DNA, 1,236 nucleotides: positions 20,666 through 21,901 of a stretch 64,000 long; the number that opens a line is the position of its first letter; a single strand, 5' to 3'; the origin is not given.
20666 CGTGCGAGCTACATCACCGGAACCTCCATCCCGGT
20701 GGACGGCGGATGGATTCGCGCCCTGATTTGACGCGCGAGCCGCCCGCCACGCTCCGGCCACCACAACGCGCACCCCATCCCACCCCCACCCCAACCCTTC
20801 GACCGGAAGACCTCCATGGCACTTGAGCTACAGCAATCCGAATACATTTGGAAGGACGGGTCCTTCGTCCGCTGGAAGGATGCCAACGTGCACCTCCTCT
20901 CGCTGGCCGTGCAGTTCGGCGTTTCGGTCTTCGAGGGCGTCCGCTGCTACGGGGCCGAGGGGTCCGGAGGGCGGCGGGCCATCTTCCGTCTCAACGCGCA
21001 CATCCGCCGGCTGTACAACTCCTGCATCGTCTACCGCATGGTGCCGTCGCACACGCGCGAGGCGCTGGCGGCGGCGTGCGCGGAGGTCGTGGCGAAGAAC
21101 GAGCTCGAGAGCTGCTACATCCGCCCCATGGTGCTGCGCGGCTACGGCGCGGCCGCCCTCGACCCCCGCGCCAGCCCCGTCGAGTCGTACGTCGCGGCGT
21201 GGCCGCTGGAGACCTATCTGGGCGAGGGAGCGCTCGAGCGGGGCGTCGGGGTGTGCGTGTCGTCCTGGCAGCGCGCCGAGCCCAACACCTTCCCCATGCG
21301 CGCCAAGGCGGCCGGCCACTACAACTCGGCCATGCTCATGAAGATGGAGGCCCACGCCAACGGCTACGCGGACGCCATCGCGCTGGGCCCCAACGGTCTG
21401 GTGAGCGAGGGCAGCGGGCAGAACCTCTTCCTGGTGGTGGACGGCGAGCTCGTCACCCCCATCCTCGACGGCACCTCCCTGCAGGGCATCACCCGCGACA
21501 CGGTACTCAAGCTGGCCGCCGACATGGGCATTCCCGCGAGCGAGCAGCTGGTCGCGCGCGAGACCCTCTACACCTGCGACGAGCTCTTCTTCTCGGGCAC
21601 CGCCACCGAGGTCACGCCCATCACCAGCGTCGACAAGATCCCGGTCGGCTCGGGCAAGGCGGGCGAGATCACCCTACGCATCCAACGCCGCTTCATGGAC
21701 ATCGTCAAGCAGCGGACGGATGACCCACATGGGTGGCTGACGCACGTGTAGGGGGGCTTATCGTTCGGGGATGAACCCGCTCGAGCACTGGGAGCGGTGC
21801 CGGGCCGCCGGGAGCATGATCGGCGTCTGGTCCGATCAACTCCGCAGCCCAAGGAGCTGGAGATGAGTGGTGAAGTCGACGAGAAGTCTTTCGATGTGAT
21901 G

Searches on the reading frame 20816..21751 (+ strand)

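Call 54: search_protein_families(library=pfam, proteins=[window:20816-21751:+], max_evalue=0.001)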
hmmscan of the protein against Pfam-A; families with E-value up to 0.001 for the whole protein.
window:20816-21751:+ (311 aa): 1 family
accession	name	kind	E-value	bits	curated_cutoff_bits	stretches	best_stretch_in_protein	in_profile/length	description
PF01063.24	Aminotran_4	-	7.7e-45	153.9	28.5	1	38-272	2-223/223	Amino-transferase class IV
